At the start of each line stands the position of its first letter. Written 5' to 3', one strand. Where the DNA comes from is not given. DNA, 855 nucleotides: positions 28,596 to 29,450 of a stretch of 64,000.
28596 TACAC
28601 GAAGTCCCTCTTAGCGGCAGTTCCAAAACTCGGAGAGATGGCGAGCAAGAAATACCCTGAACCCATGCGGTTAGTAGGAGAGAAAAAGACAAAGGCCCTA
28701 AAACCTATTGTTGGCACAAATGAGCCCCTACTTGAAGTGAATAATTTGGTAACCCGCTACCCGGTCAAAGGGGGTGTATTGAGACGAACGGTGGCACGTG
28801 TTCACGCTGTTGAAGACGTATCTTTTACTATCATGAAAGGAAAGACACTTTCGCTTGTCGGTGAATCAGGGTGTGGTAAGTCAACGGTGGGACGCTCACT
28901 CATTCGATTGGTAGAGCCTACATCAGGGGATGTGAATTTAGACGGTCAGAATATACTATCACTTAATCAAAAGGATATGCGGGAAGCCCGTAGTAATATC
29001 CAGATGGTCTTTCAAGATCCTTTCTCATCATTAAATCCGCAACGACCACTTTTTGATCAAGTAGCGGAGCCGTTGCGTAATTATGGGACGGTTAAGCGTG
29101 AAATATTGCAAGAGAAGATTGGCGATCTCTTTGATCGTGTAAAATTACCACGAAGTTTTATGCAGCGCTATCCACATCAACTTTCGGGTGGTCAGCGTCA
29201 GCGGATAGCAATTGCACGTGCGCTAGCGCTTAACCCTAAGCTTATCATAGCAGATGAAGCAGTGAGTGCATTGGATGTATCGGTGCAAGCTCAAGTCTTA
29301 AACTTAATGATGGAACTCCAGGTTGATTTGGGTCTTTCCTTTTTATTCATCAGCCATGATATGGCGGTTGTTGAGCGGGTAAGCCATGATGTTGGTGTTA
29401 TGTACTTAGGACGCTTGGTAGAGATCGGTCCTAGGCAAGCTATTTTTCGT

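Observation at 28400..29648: Recent gene conversion between two ABC ATPase paralogs 26.8 kb apart (420 nt perfectly identical, mosaic genes)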

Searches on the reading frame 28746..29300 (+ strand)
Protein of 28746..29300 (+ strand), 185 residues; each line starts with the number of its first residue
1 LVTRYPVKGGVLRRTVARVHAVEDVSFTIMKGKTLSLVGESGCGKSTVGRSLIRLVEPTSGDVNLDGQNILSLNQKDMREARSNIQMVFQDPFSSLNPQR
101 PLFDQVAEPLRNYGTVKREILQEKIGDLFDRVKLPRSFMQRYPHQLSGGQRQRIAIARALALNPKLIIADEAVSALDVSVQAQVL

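Call 42: search_solved_structures(query=window:28746-29300:+, max_evalue=1e-30, show_alignments=3)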
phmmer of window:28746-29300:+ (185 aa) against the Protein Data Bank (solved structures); distinct sequences matched with E-value up to 1e-30: 54.
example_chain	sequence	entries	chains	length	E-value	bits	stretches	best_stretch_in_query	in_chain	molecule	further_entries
8j5q_D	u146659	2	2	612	5.1e-76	257.6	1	7-184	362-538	Uncharacterized ABC transporter ATP-binding protein Rv1281c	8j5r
8j5s_D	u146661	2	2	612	3.5e-75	254.9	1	7-184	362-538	Uncharacterized ABC transporter ATP-binding protein Rv1281c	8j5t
8wd9_D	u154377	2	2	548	3.5e-71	241.9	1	9-185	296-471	Probable dipeptide-transport ATP-binding protein ABC transporter DppD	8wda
8wdb_D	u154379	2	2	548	2.7e-70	239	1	9-185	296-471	Probable dipeptide-transport ATP-binding protein ABC transporter DppD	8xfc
7niu_A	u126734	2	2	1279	6.8e-47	162.9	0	17-184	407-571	Isoform 2 of Phosphatidylcholine translocator ABCB4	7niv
8sa0_A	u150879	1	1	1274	3.4e-46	160.6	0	21-183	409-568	ATP-dependent translocase ABCB1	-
8gmg_A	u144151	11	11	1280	3.5e-46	160.6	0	21-183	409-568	ATP-dependent translocase ABCB1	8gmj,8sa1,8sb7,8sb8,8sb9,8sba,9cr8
6qex_A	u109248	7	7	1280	3.5e-46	160.6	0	21-183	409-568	Multidrug resistance protein 1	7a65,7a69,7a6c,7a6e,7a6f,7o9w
6ujt_A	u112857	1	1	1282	4.2e-46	160.3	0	19-183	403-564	ATP-dependent translocase ABCB1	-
6q81_A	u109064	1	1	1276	4.2e-46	160.3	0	19-183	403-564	P-glycoprotein (ABCB1)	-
6ujw_A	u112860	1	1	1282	4.2e-46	160.3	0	19-183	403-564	ATP-dependent translocase ABCB1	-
6ujs_A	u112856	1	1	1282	4.2e-46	160.3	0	19-183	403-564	ATP-dependent translocase ABCB1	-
6ujp_A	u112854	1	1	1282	4.2e-46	160.3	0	19-183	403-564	ATP-dependent translocase ABCB1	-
4m1m_A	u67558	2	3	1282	4.2e-46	160.3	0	19-183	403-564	Multidrug resistance protein 1A | ATP-dependent translocase ABCB1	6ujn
4m2s_A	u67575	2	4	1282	4.2e-46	160.3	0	19-183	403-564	Multidrug resistance protein 1A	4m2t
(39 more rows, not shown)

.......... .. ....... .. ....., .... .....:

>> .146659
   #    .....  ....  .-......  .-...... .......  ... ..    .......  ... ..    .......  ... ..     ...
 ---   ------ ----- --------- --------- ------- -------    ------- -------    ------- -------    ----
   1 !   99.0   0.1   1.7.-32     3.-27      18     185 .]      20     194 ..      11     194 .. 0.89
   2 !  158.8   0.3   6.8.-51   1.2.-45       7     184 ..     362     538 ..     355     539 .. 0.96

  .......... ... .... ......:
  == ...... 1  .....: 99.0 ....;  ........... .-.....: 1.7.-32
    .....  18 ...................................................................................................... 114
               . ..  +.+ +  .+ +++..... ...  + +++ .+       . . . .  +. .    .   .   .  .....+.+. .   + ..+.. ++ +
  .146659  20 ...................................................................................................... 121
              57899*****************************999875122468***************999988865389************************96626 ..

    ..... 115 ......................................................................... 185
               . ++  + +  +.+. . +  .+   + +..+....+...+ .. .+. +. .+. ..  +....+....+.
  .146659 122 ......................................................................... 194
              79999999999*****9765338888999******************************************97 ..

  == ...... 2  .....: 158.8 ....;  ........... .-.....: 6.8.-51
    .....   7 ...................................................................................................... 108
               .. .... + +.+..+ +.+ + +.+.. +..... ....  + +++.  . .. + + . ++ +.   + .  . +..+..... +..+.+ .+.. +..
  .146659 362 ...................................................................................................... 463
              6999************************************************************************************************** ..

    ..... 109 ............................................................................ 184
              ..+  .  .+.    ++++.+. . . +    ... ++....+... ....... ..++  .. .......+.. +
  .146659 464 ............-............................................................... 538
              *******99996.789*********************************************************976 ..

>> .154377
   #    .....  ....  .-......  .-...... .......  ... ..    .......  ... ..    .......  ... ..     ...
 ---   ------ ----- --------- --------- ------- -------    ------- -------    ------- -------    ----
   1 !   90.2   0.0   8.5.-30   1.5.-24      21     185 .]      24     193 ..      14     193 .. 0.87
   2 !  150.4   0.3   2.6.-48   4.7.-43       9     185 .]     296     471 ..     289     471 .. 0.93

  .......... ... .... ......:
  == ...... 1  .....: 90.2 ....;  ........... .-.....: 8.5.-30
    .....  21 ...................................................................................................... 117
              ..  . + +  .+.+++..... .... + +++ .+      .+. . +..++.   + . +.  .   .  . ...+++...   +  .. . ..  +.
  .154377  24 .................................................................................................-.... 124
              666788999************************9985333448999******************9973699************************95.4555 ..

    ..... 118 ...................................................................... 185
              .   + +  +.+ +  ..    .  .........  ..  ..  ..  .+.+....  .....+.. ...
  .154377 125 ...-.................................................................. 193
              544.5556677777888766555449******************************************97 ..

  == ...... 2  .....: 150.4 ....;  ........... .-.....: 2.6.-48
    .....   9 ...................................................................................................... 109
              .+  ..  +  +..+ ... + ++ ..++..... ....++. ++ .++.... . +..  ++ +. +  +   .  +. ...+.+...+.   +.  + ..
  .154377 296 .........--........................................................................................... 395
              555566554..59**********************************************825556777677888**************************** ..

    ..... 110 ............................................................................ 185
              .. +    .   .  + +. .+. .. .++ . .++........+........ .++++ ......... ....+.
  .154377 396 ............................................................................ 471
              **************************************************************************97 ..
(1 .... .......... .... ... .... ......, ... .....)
